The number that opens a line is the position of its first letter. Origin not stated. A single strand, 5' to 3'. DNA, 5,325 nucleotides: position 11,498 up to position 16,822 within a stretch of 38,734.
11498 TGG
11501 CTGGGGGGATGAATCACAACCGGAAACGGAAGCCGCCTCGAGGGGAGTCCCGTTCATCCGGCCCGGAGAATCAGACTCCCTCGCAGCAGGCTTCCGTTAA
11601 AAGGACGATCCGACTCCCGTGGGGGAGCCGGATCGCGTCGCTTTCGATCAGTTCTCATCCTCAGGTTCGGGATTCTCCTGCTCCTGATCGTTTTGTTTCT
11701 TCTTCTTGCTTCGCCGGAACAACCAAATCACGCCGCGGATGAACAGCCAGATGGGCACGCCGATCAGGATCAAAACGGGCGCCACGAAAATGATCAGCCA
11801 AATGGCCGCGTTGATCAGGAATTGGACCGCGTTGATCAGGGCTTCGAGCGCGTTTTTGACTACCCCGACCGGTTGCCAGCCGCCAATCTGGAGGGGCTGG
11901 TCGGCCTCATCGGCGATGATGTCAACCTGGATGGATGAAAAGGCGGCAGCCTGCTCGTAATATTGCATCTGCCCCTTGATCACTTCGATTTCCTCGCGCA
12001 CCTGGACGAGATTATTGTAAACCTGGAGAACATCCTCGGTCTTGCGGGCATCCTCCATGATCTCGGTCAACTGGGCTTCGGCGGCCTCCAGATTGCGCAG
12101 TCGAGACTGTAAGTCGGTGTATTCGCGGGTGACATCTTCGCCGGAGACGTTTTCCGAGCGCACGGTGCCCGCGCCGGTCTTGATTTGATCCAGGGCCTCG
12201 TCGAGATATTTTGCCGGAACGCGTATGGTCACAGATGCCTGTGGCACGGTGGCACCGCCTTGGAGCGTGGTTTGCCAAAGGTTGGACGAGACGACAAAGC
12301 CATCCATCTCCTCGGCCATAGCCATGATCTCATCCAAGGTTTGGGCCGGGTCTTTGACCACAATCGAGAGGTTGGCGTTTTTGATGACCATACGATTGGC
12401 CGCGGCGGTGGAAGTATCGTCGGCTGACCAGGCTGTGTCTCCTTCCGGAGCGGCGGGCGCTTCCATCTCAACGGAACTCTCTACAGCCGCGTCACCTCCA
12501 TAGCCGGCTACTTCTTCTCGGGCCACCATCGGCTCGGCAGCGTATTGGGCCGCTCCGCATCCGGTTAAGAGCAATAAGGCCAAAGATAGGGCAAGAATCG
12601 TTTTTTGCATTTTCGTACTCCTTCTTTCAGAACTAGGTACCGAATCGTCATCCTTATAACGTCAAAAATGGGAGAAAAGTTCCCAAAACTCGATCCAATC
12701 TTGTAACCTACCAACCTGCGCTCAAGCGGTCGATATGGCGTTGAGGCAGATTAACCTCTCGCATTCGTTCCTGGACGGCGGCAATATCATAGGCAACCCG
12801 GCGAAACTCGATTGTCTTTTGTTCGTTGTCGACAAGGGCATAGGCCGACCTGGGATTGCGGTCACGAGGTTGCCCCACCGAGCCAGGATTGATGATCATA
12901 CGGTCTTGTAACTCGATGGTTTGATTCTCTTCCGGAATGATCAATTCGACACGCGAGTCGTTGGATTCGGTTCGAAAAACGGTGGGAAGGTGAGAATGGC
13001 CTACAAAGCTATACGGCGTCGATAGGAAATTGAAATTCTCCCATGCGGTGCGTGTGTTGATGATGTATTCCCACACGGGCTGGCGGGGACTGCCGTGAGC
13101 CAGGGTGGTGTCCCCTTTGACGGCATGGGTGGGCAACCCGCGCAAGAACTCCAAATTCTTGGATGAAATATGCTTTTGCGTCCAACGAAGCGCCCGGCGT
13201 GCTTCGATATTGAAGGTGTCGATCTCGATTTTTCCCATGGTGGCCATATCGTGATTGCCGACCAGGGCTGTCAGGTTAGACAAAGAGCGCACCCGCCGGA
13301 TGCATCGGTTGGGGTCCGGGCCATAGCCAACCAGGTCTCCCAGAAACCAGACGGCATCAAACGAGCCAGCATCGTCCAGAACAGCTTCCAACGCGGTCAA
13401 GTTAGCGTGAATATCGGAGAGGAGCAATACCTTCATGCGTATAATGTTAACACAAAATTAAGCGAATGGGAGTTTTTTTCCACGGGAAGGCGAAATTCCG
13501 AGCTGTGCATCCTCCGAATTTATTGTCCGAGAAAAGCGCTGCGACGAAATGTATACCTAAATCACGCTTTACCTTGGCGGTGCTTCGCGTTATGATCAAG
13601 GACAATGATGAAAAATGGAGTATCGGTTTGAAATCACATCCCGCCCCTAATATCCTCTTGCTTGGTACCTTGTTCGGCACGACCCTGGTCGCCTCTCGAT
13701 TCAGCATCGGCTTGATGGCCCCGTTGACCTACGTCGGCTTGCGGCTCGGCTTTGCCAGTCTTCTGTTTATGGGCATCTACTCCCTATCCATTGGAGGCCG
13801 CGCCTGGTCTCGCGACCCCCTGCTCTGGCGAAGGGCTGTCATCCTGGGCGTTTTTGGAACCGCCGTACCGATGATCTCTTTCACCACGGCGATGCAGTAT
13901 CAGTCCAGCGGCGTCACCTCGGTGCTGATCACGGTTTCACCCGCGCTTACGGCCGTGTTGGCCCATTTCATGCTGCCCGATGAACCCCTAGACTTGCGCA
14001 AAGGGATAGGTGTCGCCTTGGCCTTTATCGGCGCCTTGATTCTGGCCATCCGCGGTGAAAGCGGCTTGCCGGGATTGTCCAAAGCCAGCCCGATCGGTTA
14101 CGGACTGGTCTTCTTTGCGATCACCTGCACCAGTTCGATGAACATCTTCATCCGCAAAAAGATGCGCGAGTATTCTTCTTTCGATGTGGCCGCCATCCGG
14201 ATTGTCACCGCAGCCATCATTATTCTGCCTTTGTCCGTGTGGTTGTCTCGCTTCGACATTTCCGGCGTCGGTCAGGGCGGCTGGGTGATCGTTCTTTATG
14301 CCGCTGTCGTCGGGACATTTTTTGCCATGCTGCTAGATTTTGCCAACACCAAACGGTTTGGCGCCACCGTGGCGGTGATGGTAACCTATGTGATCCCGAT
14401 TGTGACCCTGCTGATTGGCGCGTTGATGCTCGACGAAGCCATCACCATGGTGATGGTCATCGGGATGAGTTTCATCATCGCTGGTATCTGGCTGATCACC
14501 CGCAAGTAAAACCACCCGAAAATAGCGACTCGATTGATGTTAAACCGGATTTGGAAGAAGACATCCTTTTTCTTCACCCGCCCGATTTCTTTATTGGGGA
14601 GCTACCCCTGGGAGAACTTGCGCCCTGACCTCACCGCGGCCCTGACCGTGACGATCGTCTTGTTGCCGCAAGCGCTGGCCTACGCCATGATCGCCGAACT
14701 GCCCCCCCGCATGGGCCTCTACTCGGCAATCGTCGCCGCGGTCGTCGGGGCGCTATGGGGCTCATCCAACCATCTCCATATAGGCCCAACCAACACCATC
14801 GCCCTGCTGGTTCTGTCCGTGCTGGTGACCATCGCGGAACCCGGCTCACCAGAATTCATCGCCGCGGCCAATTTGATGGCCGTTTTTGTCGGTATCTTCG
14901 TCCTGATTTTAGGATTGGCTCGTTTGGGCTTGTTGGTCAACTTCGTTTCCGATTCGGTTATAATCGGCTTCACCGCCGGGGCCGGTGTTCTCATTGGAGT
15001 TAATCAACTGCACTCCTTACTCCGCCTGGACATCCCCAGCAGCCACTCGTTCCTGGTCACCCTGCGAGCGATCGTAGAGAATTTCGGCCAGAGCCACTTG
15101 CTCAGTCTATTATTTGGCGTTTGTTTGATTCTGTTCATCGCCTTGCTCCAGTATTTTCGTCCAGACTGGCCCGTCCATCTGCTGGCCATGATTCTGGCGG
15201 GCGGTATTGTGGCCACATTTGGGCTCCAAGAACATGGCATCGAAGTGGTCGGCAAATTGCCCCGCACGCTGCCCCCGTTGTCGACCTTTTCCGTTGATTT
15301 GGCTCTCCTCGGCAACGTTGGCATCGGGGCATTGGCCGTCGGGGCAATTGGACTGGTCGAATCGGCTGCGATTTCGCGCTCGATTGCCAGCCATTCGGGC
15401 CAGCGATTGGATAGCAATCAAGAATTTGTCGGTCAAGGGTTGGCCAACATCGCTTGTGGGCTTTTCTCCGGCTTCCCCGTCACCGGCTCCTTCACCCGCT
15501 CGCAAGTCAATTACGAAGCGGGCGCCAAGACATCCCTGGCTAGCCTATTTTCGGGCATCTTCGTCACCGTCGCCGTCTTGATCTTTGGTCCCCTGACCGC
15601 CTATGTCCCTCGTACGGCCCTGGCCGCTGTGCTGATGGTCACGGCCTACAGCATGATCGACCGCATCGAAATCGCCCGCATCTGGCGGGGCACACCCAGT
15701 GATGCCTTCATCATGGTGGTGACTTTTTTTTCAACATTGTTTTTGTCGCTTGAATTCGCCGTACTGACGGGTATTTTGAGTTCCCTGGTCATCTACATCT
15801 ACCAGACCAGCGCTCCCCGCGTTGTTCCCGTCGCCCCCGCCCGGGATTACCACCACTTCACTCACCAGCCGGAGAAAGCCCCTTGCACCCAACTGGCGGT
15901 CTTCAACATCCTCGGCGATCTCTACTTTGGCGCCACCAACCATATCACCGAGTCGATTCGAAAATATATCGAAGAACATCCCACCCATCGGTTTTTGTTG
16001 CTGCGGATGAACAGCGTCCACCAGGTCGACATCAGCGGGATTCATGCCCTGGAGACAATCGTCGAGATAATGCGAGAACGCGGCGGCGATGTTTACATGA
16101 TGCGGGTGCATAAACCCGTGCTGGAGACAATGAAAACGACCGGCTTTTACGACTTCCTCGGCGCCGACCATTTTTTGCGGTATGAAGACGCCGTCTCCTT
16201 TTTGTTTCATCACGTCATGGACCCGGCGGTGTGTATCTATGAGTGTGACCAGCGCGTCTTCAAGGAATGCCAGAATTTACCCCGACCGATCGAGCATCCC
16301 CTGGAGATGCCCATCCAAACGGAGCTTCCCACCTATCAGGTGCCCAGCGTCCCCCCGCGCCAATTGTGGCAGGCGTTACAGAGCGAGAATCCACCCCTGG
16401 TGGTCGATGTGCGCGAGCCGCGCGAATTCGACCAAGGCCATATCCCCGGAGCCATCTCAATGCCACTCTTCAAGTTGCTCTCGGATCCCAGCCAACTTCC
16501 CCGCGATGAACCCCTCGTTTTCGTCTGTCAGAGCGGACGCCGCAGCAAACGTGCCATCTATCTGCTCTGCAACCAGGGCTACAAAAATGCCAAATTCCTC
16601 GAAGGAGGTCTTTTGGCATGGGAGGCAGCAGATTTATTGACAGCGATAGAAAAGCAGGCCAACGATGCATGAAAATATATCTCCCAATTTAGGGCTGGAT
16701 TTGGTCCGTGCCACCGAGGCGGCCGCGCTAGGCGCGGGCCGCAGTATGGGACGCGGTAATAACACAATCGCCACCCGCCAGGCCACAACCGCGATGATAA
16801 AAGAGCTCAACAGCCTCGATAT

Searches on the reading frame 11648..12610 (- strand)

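Call 85: search_protein_families(library=pfam, proteins=[window:11648-12610:-], max_evalue=0.00001)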
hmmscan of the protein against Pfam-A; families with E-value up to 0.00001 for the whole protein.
window:11648-12610:- (320 aa): 1 family
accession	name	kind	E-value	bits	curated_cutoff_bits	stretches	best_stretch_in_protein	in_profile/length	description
PF14257.11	DUF4349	-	5.8e-50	170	27.7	1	73-291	1-212/213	Domain of unknown function (DUF4349)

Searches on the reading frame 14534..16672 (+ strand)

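Call 85: search_protein_families(library=pfam, proteins=[window:14534-16672:+], max_evalue=0.00001)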
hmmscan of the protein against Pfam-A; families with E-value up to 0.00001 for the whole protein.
window:14534-16672:+ (712 aa): 3 families
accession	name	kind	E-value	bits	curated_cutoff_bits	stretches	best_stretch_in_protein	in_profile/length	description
PF00916.26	Sulfate_transp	-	2.8e-93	313.2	23.2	1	29-397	1-380/380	Sulfate permease family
PF00581.25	Rhodanese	-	4.1e-20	72.6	22.2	1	609-698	3-101/102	Rhodanese-like domain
PF01740.26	STAS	-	5.7e-15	55.4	22.6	1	455-545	11-98/106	STAS domain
